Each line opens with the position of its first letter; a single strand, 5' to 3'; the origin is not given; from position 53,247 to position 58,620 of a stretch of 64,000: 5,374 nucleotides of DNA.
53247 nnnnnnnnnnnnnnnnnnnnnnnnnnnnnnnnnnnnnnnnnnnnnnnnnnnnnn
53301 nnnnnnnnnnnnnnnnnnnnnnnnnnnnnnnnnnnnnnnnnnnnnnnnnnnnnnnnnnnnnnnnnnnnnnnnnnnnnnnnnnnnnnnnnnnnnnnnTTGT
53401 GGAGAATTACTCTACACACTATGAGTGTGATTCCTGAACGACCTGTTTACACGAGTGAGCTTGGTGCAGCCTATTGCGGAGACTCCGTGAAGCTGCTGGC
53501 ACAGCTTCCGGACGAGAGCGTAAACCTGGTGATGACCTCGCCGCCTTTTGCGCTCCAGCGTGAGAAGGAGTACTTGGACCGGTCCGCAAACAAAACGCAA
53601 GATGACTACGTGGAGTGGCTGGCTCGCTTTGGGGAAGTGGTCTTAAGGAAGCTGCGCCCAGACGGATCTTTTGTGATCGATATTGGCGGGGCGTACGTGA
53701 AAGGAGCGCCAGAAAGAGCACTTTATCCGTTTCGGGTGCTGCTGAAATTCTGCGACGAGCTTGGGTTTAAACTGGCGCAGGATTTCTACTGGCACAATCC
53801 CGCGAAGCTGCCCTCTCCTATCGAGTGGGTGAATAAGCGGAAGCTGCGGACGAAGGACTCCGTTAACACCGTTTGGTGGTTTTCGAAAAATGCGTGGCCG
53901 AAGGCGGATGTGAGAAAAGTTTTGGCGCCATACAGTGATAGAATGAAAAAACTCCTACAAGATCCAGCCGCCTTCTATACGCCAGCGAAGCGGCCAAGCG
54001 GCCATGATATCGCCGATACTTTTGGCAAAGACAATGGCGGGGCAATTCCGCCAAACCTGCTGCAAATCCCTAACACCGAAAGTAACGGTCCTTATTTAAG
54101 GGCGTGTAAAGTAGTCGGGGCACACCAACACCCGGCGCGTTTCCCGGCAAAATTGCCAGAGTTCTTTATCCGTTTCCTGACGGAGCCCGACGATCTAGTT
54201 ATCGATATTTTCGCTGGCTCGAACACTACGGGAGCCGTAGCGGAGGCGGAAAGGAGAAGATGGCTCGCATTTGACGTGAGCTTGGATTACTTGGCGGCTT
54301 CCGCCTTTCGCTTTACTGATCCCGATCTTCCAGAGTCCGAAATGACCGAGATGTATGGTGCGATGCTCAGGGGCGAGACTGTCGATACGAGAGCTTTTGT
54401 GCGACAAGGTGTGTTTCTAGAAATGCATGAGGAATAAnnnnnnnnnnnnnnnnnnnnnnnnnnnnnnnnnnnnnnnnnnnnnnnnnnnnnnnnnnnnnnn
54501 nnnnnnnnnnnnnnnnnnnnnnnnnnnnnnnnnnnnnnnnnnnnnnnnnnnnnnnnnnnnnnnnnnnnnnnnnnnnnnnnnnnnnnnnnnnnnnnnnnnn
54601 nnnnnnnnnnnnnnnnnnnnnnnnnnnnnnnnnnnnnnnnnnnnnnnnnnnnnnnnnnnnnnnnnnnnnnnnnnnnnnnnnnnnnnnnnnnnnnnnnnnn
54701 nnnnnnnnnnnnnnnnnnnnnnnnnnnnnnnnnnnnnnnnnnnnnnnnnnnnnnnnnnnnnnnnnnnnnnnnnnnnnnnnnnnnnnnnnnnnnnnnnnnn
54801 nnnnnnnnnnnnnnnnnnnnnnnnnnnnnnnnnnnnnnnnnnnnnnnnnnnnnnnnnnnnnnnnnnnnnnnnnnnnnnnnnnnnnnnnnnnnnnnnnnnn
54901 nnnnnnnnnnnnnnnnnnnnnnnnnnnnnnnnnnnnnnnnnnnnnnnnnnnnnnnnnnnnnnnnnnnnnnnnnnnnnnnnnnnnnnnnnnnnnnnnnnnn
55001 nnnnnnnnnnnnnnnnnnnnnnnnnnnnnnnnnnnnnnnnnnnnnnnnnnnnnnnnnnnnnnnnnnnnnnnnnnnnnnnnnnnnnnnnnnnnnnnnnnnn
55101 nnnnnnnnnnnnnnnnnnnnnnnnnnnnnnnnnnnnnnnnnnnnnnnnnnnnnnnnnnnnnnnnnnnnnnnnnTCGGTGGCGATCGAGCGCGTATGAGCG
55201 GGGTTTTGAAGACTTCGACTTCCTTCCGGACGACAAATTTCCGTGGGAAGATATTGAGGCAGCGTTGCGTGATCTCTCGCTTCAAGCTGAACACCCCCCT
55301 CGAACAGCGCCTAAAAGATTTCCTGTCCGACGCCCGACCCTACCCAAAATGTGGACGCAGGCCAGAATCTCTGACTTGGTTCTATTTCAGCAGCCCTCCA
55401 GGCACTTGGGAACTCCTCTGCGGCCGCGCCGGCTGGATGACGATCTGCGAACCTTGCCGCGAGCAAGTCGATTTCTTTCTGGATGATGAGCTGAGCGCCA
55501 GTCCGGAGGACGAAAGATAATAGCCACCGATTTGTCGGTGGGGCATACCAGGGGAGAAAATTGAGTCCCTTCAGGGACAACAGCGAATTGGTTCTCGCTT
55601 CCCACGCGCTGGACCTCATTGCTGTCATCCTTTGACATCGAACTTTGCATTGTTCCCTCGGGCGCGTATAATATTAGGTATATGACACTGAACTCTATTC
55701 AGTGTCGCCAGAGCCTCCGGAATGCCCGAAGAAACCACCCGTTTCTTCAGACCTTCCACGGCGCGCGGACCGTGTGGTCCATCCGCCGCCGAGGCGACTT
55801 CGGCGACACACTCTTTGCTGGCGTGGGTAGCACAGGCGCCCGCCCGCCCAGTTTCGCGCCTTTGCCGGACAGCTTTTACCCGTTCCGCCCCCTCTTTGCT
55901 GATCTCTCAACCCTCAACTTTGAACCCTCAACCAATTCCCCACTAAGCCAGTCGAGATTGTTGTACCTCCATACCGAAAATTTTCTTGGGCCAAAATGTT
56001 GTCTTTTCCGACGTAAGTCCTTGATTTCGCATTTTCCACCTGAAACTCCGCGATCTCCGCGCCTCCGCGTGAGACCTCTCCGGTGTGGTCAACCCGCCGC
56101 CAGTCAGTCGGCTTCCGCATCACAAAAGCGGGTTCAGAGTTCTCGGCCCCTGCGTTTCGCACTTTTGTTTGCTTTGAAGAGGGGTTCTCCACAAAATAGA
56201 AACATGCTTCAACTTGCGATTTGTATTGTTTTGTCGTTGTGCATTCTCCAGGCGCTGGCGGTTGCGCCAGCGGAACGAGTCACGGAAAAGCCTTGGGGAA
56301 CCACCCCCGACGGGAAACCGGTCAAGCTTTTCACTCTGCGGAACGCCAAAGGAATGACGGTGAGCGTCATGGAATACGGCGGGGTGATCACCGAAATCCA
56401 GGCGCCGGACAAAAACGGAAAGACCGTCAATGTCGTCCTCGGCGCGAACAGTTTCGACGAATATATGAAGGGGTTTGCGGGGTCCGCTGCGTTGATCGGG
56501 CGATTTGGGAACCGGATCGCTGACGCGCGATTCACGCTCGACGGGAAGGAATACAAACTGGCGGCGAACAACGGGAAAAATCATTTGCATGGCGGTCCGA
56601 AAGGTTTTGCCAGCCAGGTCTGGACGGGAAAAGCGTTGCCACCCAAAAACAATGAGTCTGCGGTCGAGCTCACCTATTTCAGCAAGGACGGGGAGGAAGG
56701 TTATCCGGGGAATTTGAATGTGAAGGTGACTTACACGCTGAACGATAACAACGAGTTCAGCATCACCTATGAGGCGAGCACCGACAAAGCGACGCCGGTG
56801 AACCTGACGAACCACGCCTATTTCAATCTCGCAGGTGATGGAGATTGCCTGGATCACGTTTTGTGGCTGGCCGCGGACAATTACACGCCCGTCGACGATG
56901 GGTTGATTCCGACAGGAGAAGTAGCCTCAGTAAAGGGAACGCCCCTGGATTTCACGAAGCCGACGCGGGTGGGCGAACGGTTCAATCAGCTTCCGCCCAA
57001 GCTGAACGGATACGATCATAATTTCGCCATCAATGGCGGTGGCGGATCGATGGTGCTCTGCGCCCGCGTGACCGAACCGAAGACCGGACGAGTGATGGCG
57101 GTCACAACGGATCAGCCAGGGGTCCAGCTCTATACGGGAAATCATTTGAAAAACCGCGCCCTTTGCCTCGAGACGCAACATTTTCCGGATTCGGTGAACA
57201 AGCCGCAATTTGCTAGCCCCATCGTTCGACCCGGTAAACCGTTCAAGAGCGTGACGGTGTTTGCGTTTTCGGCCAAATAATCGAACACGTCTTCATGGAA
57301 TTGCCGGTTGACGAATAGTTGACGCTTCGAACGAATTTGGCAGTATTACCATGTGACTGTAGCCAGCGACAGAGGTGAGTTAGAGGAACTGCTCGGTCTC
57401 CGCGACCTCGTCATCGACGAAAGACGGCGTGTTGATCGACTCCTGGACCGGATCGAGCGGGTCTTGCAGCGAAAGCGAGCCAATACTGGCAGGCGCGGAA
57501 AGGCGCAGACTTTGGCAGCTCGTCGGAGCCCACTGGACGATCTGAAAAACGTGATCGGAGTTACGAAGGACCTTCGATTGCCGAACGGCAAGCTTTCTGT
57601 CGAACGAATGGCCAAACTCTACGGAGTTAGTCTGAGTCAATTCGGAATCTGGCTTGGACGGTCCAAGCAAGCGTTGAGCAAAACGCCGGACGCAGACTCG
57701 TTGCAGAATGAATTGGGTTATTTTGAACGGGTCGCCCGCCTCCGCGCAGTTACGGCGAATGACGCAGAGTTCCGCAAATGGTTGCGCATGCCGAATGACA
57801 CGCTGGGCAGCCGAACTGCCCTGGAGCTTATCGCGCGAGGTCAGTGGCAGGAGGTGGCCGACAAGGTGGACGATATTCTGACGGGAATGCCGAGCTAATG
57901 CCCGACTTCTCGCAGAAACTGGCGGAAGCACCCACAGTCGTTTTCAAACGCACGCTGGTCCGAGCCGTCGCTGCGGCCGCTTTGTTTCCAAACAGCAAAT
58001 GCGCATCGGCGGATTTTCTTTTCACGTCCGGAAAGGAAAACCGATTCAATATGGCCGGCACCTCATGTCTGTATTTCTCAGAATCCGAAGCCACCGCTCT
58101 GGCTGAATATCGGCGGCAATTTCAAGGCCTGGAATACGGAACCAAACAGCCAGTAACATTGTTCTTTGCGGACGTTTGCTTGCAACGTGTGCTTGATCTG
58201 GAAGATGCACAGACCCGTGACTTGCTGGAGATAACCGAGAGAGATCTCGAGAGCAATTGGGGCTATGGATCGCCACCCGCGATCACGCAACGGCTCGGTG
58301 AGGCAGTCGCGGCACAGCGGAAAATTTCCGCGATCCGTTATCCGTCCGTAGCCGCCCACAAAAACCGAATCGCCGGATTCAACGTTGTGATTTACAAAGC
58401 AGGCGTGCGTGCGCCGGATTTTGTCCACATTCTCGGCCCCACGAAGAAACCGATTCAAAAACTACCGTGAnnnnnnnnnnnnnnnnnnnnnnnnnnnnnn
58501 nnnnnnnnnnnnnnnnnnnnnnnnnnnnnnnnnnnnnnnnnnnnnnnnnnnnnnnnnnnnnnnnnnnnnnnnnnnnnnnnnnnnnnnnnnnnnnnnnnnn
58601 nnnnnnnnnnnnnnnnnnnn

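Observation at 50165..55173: One restriction system replaced by another inside its own gene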

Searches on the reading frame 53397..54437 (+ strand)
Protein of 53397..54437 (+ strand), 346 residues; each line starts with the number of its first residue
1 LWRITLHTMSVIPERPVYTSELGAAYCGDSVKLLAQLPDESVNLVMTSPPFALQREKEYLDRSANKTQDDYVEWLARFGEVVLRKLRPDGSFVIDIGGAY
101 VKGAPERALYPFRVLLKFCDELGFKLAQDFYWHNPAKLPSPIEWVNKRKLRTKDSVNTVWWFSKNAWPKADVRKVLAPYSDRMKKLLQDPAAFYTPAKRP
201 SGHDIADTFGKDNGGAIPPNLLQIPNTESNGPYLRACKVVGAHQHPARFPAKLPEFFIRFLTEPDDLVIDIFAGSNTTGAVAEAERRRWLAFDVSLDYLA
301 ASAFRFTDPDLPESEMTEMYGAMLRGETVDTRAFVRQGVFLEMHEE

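Call 3: search_protein_families(library=pfam, proteins=[window:53397-54437:+], max_evalue=0.01)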
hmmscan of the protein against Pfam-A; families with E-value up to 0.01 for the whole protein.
window:53397-54437:+ (346 aa): 1 family
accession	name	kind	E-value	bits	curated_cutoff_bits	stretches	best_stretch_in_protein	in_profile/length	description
PF01555.25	N6_N4_Mtase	-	4.6e-39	135.1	26.7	1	42-301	1-218/221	DNA methylase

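Call 4: search_protein_families(library=ncbifam, proteins=[window:53397-54437:+], max_evalue=0.01)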
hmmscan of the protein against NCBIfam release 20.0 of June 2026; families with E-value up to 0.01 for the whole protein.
window:53397-54437:+ (346 aa): 3 families
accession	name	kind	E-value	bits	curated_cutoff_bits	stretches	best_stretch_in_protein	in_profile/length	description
NF008572.0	PRK11524.1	equivalog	7.4e-18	64.7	292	2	21-94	13-84/294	adenine-specific DNA-methyltransferase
NF050803.1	DnaMtaseCcrMCaul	equivalog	2.4e-14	53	830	2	240-312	181-253/350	adenine-specific DNA-methyltransferase CcrM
NF010253.0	PRK13699.1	subfamily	1.7e-10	41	244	2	236-305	135-204/226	DNA methyltransferase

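Call 40: search_protein_families(library=padloc, proteins=[window:53421-54434:+], max_evalue=0.01)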
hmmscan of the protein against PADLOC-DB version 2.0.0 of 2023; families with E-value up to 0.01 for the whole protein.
window:53421-54434:+ (338 aa): 55 families (the best 25 are shown)
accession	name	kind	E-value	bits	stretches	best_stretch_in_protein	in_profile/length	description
PDLC03323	MTase_II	-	1.5e-162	538.3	1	6-325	6-321/330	Type II methyltransferase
PDLC03387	MTase_II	-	2.5e-34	116.8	2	103-306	128-282/289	Type II methyltransferase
PDLC03371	MTase_II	-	2.1e-26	91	1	10-299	6-253/260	Type II methyltransferase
PDLC03299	MTase_II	-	6e-25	86.3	2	16-90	16-89/296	Type II methyltransferase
PDLC03353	MTase_II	-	2e-23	81.3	2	13-164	8-157/260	Type II methyltransferase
PDLC03265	MTase_II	-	2.7e-18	64.5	2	20-85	30-95/333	Type II methyltransferase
PDLC03336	MTase_II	-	5.1e-18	63.4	1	16-132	30-161/421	Type II methyltransferase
PDLC03350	MTase_II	-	1.6e-16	58.6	2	18-132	60-165/312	Type II methyltransferase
PDLC03230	MTase_II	-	1.9e-16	58.3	1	13-291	34-275/360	Type II methyltransferase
PDLC03238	MTase_II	-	6.1e-16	56.5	2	7-86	116-194/428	Type II methyltransferase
PDLC03260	MTase_II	-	6.9e-15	52.8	2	231-294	240-303/349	Type II methyltransferase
PDLC03320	MTase_II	-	7.5e-15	52.9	2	19-89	37-105/289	Type II methyltransferase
PDLC03246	MTase_II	-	1.6e-14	51.8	2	20-128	118-226/376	Type II methyltransferase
PDLC03738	oMTase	-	2.6e-14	50.7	2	233-311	200-279/376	orphan methyltransferase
PDLC03216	MTase_II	-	3.3e-14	50.7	2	232-310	189-267/364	Type II methyltransferase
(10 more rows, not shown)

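Call 63: search_solved_structures(query=window:53421-54434:+, max_evalue=0.001)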
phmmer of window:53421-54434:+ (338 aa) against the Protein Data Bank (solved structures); distinct sequences matched with E-value up to 0.001: 12.
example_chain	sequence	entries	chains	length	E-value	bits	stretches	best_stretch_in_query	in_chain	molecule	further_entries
1boo_A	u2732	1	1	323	4.1e-147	492.9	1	6-325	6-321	PROTEIN (N-4 CYTOSINE-SPECIFIC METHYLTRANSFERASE PVU II)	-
8s9m_A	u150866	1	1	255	8.1e-15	57.9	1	235-291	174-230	DNA cytosine-N4 methyltransferase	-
8s9n_A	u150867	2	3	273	9.5e-15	57.6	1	235-291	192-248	DNA cytosine-N4 methyltransferase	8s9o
2zie_A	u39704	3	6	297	6.9e-14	54.8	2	17-129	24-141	Putative modification methylase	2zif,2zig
9c3u_A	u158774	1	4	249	1.3e-10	44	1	26-88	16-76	Methyltransferase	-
8urk_A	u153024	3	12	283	1.6e-10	43.7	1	26-88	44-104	Methyltransferase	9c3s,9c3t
6pbd_A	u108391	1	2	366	7.5e-10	41.5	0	233-299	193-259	Modification methylase CcrMI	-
1nw8_A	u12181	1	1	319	1.1e-09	41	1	21-286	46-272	MODIFICATION METHYLASE RSRI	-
1eg2_A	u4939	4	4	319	1.2e-09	40.9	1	21-286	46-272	MODIFICATION METHYLASE RSRI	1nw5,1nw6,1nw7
1g60_A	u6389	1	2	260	5.2e-07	32.2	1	238-296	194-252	Adenine-specific Methyltransferase MboIIA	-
5hfj_A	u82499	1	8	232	3.9e-05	26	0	235-294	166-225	Adenine specific DNA methyltransferase (DpnA)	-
5hek_A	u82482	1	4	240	4.2e-05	25.9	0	235-294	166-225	Adenine specific DNA methyltransferase (DpnA)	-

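Call 80: search_solved_structures(query=window:53421-54434:+, max_evalue=1e-100, show_alignments=1)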
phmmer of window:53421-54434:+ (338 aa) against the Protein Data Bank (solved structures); distinct sequences matched with E-value up to 1e-100: 1.
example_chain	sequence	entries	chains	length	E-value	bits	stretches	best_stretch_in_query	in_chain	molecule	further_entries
1boo_A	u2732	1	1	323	4.1e-147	492.9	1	6-325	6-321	PROTEIN (N-4 CYTOSINE-SPECIFIC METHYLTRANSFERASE PVU II)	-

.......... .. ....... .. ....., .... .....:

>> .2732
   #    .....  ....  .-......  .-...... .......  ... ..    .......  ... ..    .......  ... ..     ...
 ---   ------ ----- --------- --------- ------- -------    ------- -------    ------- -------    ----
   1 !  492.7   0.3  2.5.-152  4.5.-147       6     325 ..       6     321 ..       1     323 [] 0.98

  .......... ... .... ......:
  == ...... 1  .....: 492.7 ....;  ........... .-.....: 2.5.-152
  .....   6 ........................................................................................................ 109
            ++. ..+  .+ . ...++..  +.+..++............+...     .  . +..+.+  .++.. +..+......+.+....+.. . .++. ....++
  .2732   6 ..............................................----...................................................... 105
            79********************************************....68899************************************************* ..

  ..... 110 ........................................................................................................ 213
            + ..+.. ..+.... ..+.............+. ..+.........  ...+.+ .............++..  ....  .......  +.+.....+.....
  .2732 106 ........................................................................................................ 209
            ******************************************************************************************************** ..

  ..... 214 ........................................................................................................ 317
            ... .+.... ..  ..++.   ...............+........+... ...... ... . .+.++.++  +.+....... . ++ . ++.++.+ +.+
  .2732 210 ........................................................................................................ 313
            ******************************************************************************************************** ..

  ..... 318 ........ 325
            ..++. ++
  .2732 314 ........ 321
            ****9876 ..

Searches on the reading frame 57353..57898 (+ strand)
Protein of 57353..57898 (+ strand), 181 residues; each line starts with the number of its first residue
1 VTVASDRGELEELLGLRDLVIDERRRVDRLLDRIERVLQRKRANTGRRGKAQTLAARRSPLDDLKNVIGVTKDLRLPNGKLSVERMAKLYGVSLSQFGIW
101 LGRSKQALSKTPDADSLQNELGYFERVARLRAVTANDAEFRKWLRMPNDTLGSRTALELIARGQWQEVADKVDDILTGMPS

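Call 40: search_protein_families(library=padloc, proteins=[window:57353-57898:+], max_evalue=0.01)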
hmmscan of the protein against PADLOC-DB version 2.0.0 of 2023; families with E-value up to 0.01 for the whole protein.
window:57353-57898:+ (181 aa): 0 families

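Call 84: search_protein_families(library=pfam, proteins=[window:57353-57898:+], max_evalue=0.001)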
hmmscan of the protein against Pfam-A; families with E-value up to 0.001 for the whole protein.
window:57353-57898:+ (181 aa): 1 family
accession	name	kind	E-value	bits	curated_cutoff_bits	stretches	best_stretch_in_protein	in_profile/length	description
PF09722.15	Xre_MbcA_ParS_C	-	4.5e-08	33.4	24.5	1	130-176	2-45/51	Antitoxin Xre/MbcA/ParS C-terminal toxin-binding domain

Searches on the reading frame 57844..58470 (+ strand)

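Call 40: search_protein_families(library=padloc, proteins=[window:57844-58470:+], max_evalue=0.01)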
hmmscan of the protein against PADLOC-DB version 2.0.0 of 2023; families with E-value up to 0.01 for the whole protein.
window:57844-58470:+ (208 aa): 0 families

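Call 84: search_protein_families(library=pfam, proteins=[window:57844-58470:+], max_evalue=0.001)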
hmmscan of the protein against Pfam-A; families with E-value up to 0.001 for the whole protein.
window:57844-58470:+ (208 aa): 1 family
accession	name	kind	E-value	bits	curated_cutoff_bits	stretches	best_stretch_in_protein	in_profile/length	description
PF08808.17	RES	-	8.4e-17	62.1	23.2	1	58-186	15-138/157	RES domain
